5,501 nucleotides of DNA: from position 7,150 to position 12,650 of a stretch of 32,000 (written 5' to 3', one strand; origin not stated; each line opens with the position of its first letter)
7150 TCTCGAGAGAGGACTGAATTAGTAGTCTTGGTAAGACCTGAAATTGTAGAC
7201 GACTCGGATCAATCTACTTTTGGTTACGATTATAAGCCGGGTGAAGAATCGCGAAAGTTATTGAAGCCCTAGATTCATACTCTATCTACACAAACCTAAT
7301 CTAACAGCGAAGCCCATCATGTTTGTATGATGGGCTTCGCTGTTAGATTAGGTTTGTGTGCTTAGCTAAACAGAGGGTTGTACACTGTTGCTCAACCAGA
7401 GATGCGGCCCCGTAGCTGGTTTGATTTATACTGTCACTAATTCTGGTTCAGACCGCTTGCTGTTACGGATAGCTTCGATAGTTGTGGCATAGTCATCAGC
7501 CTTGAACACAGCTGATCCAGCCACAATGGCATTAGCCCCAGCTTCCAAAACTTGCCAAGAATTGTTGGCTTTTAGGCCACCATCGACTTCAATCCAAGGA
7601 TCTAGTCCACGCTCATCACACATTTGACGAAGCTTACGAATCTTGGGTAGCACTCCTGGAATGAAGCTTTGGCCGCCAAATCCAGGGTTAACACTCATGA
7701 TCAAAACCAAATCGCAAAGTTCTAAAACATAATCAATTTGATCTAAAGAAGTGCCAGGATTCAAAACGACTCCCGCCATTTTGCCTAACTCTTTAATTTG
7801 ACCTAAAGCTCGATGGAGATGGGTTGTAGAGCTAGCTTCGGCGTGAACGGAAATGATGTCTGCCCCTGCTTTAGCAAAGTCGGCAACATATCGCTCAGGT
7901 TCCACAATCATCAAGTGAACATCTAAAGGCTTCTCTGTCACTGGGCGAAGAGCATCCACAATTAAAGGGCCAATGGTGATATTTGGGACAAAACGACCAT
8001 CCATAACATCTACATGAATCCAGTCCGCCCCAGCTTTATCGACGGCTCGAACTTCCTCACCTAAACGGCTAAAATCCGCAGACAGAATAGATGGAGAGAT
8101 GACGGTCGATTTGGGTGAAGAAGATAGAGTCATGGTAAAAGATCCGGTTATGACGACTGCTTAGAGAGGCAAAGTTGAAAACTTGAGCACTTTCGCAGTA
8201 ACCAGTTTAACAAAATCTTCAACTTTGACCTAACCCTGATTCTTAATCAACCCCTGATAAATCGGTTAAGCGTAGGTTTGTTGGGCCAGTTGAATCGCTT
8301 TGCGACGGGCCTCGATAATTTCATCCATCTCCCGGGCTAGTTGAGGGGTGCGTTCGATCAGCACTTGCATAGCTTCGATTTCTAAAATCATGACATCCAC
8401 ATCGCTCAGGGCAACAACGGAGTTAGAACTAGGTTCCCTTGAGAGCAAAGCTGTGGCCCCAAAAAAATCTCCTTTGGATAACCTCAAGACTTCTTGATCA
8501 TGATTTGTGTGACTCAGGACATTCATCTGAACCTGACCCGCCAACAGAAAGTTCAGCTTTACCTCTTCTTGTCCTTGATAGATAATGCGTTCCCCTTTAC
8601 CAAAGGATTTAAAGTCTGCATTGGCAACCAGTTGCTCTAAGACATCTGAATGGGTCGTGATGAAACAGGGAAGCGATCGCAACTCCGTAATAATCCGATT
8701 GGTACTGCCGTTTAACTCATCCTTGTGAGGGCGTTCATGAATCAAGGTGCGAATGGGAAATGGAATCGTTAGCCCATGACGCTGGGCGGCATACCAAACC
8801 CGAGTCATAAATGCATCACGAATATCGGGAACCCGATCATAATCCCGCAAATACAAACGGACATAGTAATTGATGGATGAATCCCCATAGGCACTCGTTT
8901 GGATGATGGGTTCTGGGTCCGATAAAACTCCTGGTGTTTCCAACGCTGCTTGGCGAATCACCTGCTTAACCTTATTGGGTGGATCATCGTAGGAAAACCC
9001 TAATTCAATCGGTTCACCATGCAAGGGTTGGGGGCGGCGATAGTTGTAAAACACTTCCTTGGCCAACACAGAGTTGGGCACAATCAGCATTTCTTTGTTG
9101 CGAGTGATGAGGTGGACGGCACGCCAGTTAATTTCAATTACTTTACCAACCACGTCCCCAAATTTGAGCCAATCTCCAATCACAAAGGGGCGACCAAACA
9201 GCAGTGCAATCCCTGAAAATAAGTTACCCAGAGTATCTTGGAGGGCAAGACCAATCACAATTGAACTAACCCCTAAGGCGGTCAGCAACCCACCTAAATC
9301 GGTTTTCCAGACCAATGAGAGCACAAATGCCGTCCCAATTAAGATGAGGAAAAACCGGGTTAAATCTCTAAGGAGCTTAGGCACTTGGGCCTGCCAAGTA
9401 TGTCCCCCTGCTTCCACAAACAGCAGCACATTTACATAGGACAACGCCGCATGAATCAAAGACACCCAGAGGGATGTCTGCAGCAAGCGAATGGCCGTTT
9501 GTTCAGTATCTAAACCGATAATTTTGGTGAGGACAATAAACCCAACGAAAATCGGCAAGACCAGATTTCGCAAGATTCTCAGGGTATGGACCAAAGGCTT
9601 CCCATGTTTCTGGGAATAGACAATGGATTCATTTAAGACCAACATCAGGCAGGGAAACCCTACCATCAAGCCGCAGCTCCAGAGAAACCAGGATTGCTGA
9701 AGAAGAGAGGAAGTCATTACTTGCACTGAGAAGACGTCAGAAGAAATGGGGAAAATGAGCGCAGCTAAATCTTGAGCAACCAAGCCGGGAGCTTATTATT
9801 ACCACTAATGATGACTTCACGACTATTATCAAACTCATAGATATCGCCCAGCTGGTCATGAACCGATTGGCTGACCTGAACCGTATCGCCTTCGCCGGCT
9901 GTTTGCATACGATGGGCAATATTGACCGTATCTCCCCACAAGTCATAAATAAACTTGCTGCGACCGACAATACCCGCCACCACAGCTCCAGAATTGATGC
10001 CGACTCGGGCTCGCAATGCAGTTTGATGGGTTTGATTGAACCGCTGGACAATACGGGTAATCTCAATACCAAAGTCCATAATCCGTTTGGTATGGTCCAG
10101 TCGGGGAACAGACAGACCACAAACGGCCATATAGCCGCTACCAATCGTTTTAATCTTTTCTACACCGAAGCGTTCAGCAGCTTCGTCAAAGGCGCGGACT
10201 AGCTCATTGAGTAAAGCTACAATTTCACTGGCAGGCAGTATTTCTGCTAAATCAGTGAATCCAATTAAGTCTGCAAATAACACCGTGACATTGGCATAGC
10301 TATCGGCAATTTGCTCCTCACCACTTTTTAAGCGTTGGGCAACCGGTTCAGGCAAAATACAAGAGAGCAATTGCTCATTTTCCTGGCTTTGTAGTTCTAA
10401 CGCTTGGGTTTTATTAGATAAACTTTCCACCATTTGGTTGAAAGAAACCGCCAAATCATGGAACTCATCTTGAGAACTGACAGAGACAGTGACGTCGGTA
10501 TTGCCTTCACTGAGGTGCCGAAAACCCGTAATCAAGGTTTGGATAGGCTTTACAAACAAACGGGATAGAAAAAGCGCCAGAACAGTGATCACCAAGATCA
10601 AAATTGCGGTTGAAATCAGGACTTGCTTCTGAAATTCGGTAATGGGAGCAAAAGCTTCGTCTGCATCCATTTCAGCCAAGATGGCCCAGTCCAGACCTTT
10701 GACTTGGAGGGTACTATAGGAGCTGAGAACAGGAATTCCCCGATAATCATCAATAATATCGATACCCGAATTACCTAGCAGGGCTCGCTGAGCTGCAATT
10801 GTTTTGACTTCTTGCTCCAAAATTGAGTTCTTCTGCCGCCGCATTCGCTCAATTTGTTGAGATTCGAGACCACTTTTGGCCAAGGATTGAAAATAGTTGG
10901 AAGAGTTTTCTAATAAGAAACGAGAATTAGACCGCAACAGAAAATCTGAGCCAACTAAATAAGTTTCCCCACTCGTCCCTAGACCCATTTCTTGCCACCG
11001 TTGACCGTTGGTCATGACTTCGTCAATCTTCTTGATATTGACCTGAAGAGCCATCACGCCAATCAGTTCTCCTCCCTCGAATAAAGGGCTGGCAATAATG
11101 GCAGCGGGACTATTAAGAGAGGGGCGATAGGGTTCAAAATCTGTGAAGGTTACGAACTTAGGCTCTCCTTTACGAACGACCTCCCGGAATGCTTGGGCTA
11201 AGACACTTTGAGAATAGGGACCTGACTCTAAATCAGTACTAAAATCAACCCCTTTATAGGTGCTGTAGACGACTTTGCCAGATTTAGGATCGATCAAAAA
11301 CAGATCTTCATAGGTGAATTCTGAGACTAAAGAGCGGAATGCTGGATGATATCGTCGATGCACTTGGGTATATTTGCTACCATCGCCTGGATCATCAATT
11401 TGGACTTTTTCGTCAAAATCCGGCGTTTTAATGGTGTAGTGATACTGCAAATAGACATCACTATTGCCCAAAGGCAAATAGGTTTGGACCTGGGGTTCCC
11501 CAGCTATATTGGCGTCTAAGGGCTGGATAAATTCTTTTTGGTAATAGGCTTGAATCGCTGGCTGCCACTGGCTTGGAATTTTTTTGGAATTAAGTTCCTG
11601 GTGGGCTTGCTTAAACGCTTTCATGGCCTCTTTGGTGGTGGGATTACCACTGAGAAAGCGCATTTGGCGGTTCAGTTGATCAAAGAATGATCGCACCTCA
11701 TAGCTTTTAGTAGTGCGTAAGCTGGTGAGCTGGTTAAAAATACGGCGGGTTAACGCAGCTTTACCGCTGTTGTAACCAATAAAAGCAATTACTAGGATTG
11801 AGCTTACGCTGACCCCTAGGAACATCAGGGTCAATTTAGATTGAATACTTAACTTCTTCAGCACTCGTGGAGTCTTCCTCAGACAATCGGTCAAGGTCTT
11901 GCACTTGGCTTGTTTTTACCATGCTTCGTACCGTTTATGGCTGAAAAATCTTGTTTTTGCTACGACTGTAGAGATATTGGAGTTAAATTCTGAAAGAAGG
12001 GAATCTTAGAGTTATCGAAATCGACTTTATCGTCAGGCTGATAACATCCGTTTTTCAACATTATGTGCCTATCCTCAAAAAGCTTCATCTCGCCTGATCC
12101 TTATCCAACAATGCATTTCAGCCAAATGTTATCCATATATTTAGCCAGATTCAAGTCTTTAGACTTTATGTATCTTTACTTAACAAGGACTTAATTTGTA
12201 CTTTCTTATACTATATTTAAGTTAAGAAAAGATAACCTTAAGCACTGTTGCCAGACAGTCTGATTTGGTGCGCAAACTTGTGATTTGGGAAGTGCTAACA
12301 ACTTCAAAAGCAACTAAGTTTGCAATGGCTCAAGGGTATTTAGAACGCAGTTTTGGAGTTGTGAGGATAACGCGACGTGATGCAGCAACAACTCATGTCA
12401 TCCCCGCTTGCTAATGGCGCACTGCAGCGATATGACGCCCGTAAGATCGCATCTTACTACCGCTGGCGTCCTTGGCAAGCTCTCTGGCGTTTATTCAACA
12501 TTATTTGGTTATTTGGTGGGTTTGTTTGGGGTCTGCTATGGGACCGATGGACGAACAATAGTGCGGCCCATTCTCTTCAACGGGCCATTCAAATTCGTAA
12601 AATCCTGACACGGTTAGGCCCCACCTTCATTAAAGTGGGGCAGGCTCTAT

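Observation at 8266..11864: Tandem Cache/HAMP class III cyclase and cyclic-nucleotide-domain MscS channel: a possible self-contained second-messenger-to-ion-flux pair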

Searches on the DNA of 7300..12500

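Call 86: search_rna_families(source=window, start=7300, end=12500, threshold=evalue, max_evalue=0.1)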
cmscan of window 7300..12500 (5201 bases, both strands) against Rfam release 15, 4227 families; matches with E-value up to 0.1: 0.
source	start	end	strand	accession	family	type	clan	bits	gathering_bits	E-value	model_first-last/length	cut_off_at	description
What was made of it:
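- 11865..12376 (-): Upstream intergenic region, shared divergently with the ABC1-kinase gene. Probably holds the promoter and 5' leader of the two-gene unit. No Rfam match (call 86).
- Tried and rejected: An Rfam scan of 7300-12500 at E <= 0.1 found nothing (call 86).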

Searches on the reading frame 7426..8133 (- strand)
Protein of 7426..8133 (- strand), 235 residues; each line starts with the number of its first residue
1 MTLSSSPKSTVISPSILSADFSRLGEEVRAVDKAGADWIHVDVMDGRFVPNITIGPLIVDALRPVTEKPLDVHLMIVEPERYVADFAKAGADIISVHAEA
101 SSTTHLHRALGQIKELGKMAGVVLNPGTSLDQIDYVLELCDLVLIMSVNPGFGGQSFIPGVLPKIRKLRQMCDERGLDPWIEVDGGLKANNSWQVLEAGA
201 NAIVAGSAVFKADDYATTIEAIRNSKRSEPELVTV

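Call 81: search_protein_families(library=pfam, proteins=[window:7426-8133:-], max_evalue=0.00001)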
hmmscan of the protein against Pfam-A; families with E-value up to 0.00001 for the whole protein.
window:7426-8133:- (235 aa): 1 family
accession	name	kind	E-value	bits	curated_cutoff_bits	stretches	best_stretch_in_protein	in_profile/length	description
PF00834.25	Ribul_P_3_epim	-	1.2e-88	296.2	21.1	1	12-210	2-198/198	Ribulose-phosphate 3 epimerase family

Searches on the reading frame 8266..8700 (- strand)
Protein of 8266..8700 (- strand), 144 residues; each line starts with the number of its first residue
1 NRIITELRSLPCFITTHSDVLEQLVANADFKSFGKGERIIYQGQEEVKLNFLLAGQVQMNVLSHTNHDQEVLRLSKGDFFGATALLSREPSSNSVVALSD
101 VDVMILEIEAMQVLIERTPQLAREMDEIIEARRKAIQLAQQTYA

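Call 20: search_solved_structures(query=window:8266-8700:-, max_evalue=0.01, show_alignments=4)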
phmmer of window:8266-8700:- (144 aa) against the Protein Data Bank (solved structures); distinct sequences matched with E-value up to 0.01: 98 (the best 60 are shown).
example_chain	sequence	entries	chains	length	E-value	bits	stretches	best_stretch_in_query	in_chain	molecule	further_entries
5dyk_A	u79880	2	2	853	5.3e-12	49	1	21-98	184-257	CGMP-dependent protein kinase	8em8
5ezr_A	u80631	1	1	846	1.2e-10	44.6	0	21-98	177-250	cGMP-dependent protein kinase, putative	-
4rz7_A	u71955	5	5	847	1.2e-10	44.6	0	21-98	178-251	cGMP-dependent protein kinase, putative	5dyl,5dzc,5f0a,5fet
9p74_A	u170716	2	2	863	1.4e-10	44.4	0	21-98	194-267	cGMP-dependent protein kinase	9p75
3j4q_B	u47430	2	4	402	7.6e-10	42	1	8-115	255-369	cAMP-dependent protein kinase type II-alpha regulatory subunit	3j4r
2qvs_B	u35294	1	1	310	1.1e-09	41.5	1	8-115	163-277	cAMP-dependent protein kinase type II-alpha regulatory subunit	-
5kbf_A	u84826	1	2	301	1.2e-09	41.4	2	30-114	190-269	CAMP-dependent protein kinase regulatory subunit, putative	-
9ya0_MA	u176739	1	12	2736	2.2e-09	40.5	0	7-113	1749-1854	PCR12, TGME49_219070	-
9d2f_b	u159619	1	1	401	2.9e-09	40.1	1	8-115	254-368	cAMP-dependent protein kinase type II-alpha regulatory subunit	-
4d7s_A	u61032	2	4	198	1.2e-08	38.2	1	8-134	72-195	STHK_CNBD_CGMP | STHK_CNBD_CAMP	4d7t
1o7f_A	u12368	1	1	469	4e-08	36.5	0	3-120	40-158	CAMP-DEPENDENT RAP1 GUANINE-NUCLEOTIDE EXCHANGE FACTOR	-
7lz4_A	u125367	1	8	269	4.2e-08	36.4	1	31-102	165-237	cAMP-dependent protein kinase type I-alpha regulatory subunit, N-terminally processed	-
5bv6_A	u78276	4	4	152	8.6e-08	35.4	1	7-120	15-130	cGMP-dependent protein kinase 2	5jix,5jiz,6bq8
3shr_A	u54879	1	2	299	8.8e-08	35.4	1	6-134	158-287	cGMP-dependent protein kinase 1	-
8vtb_A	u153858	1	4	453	9.8e-08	35.2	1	9-136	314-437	Transcriptional regulator, Crp/Fnr family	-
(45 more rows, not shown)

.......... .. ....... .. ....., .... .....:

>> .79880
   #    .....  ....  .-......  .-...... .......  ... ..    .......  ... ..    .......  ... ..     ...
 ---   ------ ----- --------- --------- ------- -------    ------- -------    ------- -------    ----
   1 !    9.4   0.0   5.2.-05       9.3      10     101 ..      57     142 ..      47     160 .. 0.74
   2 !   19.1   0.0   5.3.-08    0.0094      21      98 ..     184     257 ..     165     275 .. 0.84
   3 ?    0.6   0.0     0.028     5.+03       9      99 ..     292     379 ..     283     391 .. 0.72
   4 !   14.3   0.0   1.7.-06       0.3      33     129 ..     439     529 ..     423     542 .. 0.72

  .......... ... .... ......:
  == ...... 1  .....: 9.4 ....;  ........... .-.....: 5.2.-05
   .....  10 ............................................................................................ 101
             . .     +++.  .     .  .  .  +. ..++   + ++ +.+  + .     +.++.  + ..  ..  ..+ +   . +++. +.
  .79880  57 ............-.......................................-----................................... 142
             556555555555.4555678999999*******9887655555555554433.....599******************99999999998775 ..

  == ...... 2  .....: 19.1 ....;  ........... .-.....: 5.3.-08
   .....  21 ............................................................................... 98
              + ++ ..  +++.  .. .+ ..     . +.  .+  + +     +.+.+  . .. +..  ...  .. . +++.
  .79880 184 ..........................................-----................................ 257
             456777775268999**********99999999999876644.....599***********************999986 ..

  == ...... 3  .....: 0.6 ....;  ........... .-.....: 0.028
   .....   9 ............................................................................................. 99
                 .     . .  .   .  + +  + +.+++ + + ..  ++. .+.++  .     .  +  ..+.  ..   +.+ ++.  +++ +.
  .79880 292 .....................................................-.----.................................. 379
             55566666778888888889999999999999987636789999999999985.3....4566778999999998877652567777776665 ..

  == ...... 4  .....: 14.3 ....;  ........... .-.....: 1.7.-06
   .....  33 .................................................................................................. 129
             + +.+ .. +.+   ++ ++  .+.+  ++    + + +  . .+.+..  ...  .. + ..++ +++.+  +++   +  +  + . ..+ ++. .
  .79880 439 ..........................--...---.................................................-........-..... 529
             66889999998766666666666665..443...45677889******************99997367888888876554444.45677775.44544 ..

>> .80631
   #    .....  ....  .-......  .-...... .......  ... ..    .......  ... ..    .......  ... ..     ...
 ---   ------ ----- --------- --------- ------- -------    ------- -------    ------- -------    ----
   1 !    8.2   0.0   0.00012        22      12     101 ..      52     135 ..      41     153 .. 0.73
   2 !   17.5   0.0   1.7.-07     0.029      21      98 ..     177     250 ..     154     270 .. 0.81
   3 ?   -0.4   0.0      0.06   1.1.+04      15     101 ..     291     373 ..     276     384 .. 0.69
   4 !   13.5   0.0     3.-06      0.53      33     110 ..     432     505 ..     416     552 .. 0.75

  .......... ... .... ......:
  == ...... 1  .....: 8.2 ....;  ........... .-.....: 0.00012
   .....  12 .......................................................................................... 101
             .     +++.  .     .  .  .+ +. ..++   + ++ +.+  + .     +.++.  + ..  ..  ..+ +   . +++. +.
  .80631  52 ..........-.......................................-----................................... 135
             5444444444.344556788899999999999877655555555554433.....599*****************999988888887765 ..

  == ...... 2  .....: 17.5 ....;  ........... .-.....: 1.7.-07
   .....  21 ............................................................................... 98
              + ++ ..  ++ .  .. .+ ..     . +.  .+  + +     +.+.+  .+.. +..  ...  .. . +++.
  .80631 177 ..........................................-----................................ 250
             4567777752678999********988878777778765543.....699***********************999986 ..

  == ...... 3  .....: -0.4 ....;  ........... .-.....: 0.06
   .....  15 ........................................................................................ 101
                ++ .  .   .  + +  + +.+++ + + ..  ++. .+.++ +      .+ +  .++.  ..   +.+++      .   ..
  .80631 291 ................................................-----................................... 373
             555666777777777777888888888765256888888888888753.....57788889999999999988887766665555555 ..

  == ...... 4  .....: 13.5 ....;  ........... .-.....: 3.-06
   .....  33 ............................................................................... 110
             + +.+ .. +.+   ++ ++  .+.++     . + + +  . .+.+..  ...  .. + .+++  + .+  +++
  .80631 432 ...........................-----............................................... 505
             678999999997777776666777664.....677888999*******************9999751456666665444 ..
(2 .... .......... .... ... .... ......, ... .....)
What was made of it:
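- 8308..8670 (-): CNB-fold (cNMP-binding-like) domain, residues about 350-470. PDB hits to PKG, PKA-R and SthK (call 20).
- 8410..8463 (-): Degenerate phosphate-binding cassette, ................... Ala421 replaces the canonical Glu, and Ser430 (codon 8428-8430) replaces the phosphate-binding Arg. HMMER alignment to '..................' of PKG (call 20).
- On bCNG (MscS-superfamily channel with a CNB domain): PDB hits to PKG, PKA-R and SthK CNB domains (call 20).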

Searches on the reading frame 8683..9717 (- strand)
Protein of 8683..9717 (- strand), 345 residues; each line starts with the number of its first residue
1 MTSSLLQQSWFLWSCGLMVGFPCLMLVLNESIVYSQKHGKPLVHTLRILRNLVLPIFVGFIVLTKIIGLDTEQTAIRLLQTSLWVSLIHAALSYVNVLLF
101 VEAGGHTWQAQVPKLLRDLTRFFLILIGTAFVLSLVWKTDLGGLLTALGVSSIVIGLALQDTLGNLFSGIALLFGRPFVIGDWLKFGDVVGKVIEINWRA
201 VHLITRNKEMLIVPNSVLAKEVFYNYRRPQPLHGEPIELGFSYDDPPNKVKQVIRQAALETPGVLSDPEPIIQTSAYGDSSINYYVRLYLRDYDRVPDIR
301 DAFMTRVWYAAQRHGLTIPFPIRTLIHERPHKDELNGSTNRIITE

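Call 48: search_solved_structures(query=window:8683-9717:-, max_evalue=0.00001, show_alignments=2)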
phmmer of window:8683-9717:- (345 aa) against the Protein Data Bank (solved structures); distinct sequences matched with E-value up to 0.00001: 37.
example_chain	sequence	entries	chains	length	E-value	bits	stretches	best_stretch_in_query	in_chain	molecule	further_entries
7dlu_A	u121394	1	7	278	4.4e-24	88.4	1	74-324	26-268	Mechanosensitive ion channel MscS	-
2vv5_A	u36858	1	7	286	4e-22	82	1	110-332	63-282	SMALL-CONDUCTANCE MECHANOSENSITIVE CHANNEL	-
9p0n_A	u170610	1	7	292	1.3e-21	80.3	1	110-333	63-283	Small-conductance mechanosensitive channel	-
7onj_A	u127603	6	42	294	1.3e-21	80.2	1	110-333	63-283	Mechanosensitive channel of small conductance (MscS) | Small-conductance mechanosensitive channel | Mechanosensitive channel MscS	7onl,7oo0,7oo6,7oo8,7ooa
6rld_A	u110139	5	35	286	1.4e-21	80.2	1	110-332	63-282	Small-conductance mechanosensitive channel | Mechanosensitive channel MscS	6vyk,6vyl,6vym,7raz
6pwo_A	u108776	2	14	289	1.5e-21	80.1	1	110-332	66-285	Small-conductance mechanosensitive channel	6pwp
2oau_A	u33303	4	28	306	1.7e-21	79.8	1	110-332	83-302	Small-conductance mechanosensitive channel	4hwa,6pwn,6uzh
4age_A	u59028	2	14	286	2.1e-21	79.6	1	112-332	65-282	SMALL-CONDUCTANCE MECHANOSENSITIVE CHANNEL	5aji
9p0o_A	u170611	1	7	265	3.1e-21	79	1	110-322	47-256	Small-conductance mechanosensitive channel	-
8ddj_A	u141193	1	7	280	3.9e-21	78.7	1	110-322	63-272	Mechanosensitive channel MscS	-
4agf_A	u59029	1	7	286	6.5e-21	78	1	110-332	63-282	SMALL-CONDUCTANCE MECHANOSENSITIVE CHANNEL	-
9h2s_A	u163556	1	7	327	1.1e-20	77.3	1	128-322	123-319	Low conductance mechanosensitive channel YnaI,Small-conductance mechanosensitive channel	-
9h2v_A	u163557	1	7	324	1.3e-20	77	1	137-322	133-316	Low conductance mechanosensitive channel YnaI,Small-conductance mechanosensitive channel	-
9e65_A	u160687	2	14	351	1.4e-20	76.9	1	133-328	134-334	Low conductance mechanosensitive channel YnaI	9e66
9e68_G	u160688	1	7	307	3.4e-20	75.6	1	133-328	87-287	MscS/YnaI chimera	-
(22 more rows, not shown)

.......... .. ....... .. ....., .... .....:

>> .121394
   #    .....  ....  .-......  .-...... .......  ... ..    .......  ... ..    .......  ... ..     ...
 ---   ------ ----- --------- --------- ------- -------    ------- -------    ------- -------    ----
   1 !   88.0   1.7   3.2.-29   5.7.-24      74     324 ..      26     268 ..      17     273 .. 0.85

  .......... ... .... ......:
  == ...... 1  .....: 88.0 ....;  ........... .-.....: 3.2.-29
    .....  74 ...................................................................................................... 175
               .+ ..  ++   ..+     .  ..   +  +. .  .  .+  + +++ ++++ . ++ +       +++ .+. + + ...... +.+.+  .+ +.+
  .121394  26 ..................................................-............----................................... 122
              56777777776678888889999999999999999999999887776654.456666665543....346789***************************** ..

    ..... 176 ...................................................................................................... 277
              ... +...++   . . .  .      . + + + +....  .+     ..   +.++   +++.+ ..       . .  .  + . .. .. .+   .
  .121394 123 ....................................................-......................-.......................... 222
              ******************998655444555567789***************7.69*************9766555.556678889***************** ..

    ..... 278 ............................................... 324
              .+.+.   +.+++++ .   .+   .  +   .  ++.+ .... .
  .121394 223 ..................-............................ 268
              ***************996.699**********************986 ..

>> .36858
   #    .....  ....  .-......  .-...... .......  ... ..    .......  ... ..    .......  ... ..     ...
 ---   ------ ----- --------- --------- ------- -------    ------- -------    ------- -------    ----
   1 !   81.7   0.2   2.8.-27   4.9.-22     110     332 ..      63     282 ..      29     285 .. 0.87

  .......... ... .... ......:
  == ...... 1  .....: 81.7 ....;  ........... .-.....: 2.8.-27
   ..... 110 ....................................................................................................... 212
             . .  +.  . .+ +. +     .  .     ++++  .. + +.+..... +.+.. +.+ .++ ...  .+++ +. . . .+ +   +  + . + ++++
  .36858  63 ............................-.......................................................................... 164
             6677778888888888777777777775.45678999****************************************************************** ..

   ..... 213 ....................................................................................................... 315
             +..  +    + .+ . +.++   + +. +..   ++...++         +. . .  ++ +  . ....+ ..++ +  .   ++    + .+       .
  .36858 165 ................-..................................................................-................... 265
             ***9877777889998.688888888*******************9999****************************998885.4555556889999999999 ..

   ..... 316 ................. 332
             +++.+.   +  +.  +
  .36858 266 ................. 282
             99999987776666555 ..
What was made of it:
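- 9208..9717 (-): Membrane region with five hydrophobic segments. The last is the MscS TM3-like pore helix (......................), whose DNA lies at about 9190-9297. Alignment to E. coli MscS 2vv5 through TM3 (call 48).
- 8758..9237 (-): MscS beta domain and alpha-beta vestibule. PDB alignments (call 48).
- On bCNG (MscS-superfamily channel with a CNB domain): E = 4e-22 to E. coli MscS, aligned through TM3 and the vestibule (call 48).
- Checked: The sequence matches E. coli MscS structures at E = 4e-22 (call 48).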
